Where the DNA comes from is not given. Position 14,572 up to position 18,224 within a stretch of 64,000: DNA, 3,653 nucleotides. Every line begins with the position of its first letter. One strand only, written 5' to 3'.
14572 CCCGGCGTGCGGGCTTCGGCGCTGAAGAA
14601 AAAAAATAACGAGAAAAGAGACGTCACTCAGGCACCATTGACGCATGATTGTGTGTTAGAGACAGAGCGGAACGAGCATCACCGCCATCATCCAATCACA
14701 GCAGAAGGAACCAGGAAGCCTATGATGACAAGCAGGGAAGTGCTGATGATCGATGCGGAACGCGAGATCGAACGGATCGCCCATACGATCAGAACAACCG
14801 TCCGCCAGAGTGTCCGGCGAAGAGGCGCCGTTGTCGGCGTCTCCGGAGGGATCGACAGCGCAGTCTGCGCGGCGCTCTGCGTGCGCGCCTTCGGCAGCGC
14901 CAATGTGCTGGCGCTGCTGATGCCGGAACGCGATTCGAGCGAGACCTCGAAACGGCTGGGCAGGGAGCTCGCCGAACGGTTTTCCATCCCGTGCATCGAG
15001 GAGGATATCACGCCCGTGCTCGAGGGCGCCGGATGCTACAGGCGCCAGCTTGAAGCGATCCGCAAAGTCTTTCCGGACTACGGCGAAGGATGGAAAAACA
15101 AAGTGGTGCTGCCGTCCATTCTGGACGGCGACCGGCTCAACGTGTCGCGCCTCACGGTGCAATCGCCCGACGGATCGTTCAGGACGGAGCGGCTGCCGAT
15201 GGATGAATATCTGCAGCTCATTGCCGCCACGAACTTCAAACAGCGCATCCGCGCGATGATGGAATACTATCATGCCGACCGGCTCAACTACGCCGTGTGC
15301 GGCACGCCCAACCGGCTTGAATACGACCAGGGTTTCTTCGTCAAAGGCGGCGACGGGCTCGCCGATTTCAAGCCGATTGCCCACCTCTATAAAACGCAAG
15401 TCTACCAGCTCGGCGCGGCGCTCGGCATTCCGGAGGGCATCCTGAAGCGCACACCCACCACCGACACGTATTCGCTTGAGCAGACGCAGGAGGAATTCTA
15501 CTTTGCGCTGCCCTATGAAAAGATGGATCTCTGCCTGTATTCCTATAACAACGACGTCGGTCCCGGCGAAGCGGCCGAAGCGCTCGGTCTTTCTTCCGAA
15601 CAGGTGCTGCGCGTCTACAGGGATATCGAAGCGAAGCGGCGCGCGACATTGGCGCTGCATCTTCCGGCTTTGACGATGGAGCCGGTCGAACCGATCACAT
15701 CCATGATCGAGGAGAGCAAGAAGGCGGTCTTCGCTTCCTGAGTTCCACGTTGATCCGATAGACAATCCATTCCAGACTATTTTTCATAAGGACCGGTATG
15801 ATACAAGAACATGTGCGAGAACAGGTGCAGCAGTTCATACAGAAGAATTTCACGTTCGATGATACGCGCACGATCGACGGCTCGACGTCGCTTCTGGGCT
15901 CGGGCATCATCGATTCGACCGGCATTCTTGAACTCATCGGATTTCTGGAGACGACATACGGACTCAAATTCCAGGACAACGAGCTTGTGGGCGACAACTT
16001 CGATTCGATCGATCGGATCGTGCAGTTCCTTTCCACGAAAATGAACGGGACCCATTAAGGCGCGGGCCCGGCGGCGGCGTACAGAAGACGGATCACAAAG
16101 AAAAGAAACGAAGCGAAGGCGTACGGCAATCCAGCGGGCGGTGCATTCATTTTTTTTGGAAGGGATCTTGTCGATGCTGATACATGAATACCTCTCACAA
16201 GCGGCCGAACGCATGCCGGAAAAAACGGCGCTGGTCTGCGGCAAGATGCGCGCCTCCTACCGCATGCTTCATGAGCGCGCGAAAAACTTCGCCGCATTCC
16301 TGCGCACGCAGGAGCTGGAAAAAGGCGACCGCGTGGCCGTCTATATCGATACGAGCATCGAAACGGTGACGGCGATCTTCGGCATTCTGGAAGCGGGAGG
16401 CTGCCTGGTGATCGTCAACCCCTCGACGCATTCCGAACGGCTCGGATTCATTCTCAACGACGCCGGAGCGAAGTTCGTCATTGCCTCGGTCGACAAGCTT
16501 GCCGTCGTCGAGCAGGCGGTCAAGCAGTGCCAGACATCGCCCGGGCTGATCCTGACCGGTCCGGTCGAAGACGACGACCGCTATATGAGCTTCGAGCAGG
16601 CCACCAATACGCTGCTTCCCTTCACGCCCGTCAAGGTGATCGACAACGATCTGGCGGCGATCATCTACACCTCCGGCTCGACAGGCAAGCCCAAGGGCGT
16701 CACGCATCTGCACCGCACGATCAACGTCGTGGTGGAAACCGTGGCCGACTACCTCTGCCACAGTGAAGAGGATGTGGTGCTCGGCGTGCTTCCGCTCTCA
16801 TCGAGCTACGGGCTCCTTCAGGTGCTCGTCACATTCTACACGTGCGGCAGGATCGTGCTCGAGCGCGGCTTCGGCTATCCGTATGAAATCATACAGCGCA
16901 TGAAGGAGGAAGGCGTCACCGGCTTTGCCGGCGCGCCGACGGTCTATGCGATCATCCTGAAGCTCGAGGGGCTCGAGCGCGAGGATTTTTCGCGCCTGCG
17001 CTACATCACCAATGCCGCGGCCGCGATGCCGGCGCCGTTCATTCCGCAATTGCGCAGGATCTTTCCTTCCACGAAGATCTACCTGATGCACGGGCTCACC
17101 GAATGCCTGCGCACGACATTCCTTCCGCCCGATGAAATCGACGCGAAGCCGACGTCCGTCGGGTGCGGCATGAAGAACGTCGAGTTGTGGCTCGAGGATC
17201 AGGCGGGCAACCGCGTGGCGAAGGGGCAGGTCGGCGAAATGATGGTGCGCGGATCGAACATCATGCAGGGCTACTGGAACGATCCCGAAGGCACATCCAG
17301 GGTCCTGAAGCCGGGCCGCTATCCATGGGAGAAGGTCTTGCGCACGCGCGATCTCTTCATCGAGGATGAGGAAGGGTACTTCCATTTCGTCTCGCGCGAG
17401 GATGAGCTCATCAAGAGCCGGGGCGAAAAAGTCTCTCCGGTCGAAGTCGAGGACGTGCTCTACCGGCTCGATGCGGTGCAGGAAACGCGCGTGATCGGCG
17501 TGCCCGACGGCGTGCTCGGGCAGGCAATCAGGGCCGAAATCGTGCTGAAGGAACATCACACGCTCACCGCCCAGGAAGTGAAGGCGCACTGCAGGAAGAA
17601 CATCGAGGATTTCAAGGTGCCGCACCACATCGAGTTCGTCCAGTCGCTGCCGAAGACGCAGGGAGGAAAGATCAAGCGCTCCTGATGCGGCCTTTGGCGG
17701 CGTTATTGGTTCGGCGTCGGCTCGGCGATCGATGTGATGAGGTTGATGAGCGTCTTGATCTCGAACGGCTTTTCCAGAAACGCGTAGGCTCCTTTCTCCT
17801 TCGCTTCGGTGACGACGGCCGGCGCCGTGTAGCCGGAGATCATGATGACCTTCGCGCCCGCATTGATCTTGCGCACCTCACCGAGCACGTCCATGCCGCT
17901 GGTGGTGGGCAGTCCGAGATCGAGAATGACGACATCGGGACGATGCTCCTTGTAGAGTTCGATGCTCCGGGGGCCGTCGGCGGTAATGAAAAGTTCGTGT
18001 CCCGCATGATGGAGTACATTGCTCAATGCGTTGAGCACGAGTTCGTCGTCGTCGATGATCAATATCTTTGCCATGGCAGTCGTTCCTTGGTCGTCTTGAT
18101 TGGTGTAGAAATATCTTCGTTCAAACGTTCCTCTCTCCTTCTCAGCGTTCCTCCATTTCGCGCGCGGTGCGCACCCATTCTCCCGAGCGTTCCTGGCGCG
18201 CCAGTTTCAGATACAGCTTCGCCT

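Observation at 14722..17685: NadE-like PP-loop enzyme + carrier protein + acyl-AMP ligase cassette at the end of a T9SS-cargo operon, next to the EPS locus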

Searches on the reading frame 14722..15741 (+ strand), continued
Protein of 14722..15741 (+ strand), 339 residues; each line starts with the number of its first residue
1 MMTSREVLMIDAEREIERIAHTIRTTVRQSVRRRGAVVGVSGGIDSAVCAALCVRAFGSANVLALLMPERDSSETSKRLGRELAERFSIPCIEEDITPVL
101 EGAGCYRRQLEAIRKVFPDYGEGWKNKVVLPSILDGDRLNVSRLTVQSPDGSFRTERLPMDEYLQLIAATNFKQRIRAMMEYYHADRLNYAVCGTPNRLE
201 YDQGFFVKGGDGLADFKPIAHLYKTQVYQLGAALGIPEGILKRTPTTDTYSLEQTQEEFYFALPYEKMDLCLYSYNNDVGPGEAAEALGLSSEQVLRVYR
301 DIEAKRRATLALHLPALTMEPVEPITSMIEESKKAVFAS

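Call 98: find_encoding_contigs(protein=P0195, flank=8000, max_places=2)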
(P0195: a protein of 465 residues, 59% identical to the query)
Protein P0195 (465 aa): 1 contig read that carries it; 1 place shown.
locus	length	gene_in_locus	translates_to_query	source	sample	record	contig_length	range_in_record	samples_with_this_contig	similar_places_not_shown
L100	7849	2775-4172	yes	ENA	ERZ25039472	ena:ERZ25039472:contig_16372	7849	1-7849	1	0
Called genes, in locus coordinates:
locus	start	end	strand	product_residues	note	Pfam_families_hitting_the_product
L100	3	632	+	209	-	?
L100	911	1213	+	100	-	-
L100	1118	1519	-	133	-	-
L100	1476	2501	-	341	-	PF02653:BPD_transp_2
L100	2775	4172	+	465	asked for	PF02540:NAD_synthase, PF13641:Glyco_tranf_2_3 (faint), PF00535:Glycos_transf_2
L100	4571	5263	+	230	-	PF00132:Hexapep, PF14602:Hexapep_2 (weak)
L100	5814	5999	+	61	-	-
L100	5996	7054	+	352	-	-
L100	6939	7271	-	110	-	-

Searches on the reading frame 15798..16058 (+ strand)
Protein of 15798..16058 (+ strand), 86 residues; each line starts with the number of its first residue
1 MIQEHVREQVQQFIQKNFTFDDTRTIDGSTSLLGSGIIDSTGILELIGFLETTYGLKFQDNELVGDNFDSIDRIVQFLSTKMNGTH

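Call 5: search_protein_families(library=pfam, proteins=[window:15798-16058:+], max_evalue=0.01)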
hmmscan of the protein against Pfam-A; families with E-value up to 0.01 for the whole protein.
window:15798-16058:+ (86 aa): 0 families

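Call 6: search_protein_families(library=ncbifam, proteins=[window:15798-16058:+], max_evalue=0.01)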
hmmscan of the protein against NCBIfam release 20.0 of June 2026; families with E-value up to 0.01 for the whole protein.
window:15798-16058:+ (86 aa): 5 families
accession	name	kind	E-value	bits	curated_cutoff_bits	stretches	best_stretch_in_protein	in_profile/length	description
NF052616.1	ACP_for_OlsHI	equivalog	1.7e-10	41.1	130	1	4-82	2-81/83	ornithine lipid biosynthesis acyl carrier protein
NF058660.1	cispen_ACP_AmcB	equivalog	9e-06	25.8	80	1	25-80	22-77/80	cispentacin biosynthesis acyl carrier protein AmcB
NF005798.0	PRK07639.1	equivalog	1.5e-05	25.3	100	1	1-81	1-81/91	petrobactin biosynthesis protein AsbD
NF002150.0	PRK00982.1-4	subfamily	0.00085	19.5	66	1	1-81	1-78/80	acyl carrier protein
NF003464.0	PRK05087.1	equivalog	0.0018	18.2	68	1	6-79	3-75/78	D-alanine--poly(phosphoribitol) ligase subunit DltC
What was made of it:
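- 15798..16058 (+): Stand-alone acidic carrier protein of 86 aa with the predicted phosphopantetheine serine in IIDSTG. Orthologue of SMb20651. Weak NCBIfam ACP hits (call 6).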

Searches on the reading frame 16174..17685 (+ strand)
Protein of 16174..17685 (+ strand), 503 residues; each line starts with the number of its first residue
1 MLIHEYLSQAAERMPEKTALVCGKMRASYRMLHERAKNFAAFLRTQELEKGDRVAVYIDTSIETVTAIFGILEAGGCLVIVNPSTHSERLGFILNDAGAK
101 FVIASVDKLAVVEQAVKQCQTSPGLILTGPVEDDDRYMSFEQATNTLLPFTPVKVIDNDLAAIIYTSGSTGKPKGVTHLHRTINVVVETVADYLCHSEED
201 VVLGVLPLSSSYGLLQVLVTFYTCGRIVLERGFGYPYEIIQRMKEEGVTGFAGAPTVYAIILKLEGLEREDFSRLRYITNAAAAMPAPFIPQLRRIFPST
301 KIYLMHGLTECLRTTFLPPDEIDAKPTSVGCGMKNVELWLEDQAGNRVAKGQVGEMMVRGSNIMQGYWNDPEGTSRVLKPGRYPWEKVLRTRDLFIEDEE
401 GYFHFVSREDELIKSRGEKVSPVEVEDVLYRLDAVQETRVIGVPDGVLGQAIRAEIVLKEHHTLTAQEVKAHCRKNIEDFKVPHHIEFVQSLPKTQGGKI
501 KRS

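Call 5: search_protein_families(library=pfam, proteins=[window:16174-17685:+], max_evalue=0.01)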
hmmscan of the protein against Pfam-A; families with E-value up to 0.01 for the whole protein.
window:16174-17685:+ (503 aa): 2 families
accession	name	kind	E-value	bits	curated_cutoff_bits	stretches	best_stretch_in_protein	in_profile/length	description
PF00501.34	AMP-binding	-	5.8e-79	266.1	29.9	1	8-368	2-384/384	AMP-binding enzyme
PF13193.12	AMP-binding_C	-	1.8e-19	70.8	24.5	1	424-499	1-76/76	AMP-binding enzyme C-terminal domain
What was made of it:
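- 16174..17685 (+): AMP-forming (ANL) ligase of 503 aa, predicted to load the carrier protein. Orthologue of SMb20650. Pfam AMP-binding and AMP-binding_C (call 5).
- Checked: 16174-17685 encodes a 503-aa protein with AMP-binding (5.8e-79) and AMP-binding_C domains (call 5).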

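Call 6: search_protein_families(library=ncbifam, proteins=[window:16174-17685:+], max_evalue=0.01)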
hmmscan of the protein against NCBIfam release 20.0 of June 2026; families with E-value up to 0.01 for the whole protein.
window:16174-17685:+ (503 aa): 108 families (the best 25 are shown)
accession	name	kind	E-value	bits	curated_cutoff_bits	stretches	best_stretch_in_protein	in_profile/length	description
TIGR03098.1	ligase_PEP_1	hypoth_equivalog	2.6e-129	432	592.35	1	2-502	1-511/517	acyl-CoA ligase (AMP-forming), exosortase A system-associated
NF004837.0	PRK06187.1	subfamily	4.2e-106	355.3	476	1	2-502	9-515/531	long-chain-fatty-acid--CoA ligase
NF006182.0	PRK08316.1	subfamily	3.8e-95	319.3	663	1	3-500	13-508/523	fatty acyl-CoA synthetase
NF006181.0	PRK08314.1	subfamily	2.2e-85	287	705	2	133-500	179-545/563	long-chain-fatty-acid--CoA ligase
NF005801.1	PRK07656.1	equivalog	2.6e-77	260.6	657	1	4-500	4-494/500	FadD3 family acyl-CoA ligase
NF005220.0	PRK06710.1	equivalog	2.8e-73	246.9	1116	2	156-502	204-546/563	long-chain-fatty-acid--CoA ligase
NF005307.0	PRK06839.1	equivalog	1.9e-71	241.2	748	1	7-502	8-486/496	o-succinylbenzoate--CoA ligase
NF005702.0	PRK07514.1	subfamily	2.5e-71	240.6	558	1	8-502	10-493/506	malonyl-CoA synthase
NF006523.0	PRK08974.1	equivalog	4.7e-70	236.3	884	2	153-502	201-546/561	long-chain-fatty-acid--CoA ligase FadD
NF052269.1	Staph_lig_FadD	equivalog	3.2e-68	230.3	650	1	6-502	5-486/499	long-chain-fatty-acid--CoA ligase FadD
NF009233.0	PRK12583.1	subfamily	6.9e-68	229.4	832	2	157-502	200-543/558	fatty acid CoA ligase family protein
NF004511.1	PRK05852.1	equivalog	1.9e-66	224.7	650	1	4-502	2-497/505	FadD7 family fatty acid--CoA ligase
TIGR01733.1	AA-adenyl-dom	subfamily_domain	3.6e-66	223.6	317.4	1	28-438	1-407/409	amino acid adenylation domain-containing protein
NF052580.1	Str24CoAsynCasG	equivalog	5.5e-66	223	750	1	9-502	48-543/548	steroid-24-oyl-CoA synthetase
NF004797.0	PRK06145.1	equivalog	1.7e-65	221.3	850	1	7-501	8-487/499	acyl-CoA synthetase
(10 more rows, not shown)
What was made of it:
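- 16174..17685 (+): Best NCBIfam hit is TIGR03098 at 432 bits, below its 592 cut-off (call 6).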

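Call 20: search_solved_structures(query=window:16174-17685:+, max_evalue=1e-20)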
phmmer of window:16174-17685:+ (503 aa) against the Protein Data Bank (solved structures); distinct sequences matched with E-value up to 1e-20: 158 (the best 60 are shown).
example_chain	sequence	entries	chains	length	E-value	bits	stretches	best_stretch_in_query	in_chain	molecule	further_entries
6mfy_A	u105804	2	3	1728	3.4e-77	263.2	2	3-502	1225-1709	Linear gramicidin synthase subunit A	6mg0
9be3_A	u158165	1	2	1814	4.2e-77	262.9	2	3-502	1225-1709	Linear gramicidin synthase subunit A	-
9be4_A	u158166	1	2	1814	4.2e-77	262.9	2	3-502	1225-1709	Linear gramicidin synthase subunit A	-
9meh_A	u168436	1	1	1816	4.2e-77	262.9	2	3-502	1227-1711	Linear gramicidin synthase subunit A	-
6mfz_A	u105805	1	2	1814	4.2e-77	262.9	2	3-502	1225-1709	Linear gramicidin synthase subunit A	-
5ie0_A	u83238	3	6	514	3.6e-54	187.3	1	7-502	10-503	Oxalate--CoA ligase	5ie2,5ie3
3wvn_A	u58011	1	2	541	1e-53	185.7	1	2-502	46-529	Non-ribosomal peptide synthetase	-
2v7b_A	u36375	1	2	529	1.2e-50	175.6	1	6-502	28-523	BENZOATE-COENZYME A LIGASE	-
4gxq_A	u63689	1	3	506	1.4e-47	165.6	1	24-501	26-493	Malonyl CoA synthetase, Benzoate-CoA ligase Chimeric protein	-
3g7s_A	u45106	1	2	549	1.2e-46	162.4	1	7-502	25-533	Long-chain-fatty-acid--CoA ligase (FadD-1)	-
6qjz_A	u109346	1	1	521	1.1e-45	159.3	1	8-502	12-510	oxalyl CoA-synthetase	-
4gxr_A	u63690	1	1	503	1.5e-45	158.9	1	24-501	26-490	Malonyl CoA synthetase, Benzoate-CoA ligase Chimeric protein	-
4fuq_A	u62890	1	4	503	1.5e-45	158.8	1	24-502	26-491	Malonyl CoA synthetase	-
3wv4_A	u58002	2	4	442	2e-45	158.4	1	2-407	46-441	Non-ribosomal peptide synthetase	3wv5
8wev_A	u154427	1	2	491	4.4e-45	157.3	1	11-501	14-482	Feruloyl-CoA Synthetase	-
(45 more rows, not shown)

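Call 82: search_solved_structures(query=window:16174-17685:+, max_evalue=1e-50, show_alignments=1)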
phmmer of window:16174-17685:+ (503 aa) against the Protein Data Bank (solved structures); distinct sequences matched with E-value up to 1e-50: 7.
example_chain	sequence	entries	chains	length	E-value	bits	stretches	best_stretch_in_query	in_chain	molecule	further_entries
6mfy_A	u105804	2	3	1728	3.4e-77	263.2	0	3-502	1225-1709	Linear gramicidin synthase subunit A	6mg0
9be3_A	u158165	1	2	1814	4.2e-77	262.9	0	3-502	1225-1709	Linear gramicidin synthase subunit A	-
9be4_A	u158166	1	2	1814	4.2e-77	262.9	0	3-502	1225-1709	Linear gramicidin synthase subunit A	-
9meh_A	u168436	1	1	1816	4.2e-77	262.9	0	3-502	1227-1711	Linear gramicidin synthase subunit A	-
6mfz_A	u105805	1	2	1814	4.2e-77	262.9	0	3-502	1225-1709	Linear gramicidin synthase subunit A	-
5ie0_A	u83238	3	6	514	3.6e-54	187.3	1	7-502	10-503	Oxalate--CoA ligase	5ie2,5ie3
3wvn_A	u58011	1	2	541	1e-53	185.7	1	2-502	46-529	Non-ribosomal peptide synthetase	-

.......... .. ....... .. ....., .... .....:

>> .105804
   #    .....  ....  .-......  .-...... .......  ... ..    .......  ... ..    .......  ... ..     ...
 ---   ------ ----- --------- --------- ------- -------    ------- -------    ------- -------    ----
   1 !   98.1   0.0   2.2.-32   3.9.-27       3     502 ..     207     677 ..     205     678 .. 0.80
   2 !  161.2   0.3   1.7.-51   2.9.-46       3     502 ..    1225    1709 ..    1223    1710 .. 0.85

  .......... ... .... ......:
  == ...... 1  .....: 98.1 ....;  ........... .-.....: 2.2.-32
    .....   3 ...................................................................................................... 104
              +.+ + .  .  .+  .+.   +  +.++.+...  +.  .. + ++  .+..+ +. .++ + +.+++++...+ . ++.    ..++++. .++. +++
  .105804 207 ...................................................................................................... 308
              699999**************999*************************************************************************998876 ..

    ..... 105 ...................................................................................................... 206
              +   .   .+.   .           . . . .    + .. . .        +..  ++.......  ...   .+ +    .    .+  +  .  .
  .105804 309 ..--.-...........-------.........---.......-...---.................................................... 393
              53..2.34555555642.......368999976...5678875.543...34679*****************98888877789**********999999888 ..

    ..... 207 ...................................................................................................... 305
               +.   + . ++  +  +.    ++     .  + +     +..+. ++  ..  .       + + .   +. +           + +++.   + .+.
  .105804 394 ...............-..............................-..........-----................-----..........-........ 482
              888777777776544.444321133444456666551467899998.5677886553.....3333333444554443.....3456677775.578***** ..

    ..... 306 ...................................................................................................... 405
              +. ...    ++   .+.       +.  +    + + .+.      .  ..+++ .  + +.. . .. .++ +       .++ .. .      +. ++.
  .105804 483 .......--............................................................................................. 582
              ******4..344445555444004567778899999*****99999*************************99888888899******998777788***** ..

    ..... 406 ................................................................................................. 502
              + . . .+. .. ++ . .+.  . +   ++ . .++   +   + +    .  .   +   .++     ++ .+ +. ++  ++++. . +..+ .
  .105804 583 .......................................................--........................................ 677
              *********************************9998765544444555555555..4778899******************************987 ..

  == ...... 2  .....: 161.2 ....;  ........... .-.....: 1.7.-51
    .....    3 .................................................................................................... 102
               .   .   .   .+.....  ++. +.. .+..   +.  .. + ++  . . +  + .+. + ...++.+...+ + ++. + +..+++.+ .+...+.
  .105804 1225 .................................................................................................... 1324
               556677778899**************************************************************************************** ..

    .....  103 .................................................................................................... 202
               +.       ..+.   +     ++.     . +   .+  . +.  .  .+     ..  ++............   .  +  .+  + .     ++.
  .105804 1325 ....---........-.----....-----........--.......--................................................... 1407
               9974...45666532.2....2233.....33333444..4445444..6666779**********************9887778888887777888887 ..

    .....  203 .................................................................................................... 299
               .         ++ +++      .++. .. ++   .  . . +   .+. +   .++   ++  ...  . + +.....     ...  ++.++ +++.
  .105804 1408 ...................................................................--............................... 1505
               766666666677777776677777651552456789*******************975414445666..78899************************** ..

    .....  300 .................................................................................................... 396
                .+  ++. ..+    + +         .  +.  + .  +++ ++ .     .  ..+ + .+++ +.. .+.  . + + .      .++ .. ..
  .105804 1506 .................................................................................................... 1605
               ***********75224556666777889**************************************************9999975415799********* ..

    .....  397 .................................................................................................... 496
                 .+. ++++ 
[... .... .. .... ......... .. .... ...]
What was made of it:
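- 16174..17685 (+): The position of the NRPS alpha-amino-binding Asp holds Ser (call 82).
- Closest known: DltA/DltC D-alanylation system. Different: The ligase lacks the alpha-amino-binding Asp (call 82).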

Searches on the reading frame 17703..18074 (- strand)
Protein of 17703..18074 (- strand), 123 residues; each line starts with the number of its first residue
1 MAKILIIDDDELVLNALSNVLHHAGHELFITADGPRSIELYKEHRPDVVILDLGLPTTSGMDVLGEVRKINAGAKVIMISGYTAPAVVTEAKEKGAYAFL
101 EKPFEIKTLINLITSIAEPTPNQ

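Call 33: search_protein_families(library=pfam, proteins=[window:17703-18074:-], max_evalue=0.001)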
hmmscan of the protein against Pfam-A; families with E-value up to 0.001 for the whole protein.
window:17703-18074:- (123 aa): 1 family
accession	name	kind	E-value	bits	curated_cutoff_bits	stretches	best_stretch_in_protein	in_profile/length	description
PF00072.30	Response_reg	-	2.4e-25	89.3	30.2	1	4-113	1-110/111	Response regulator receiver domain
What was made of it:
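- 17703..18074 (-): Single-domain response regulator, convergent with the cassette. It is a recurrent neighbour but not a proven part of the system. Pfam Response_reg 2.4e-25 (call 33).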
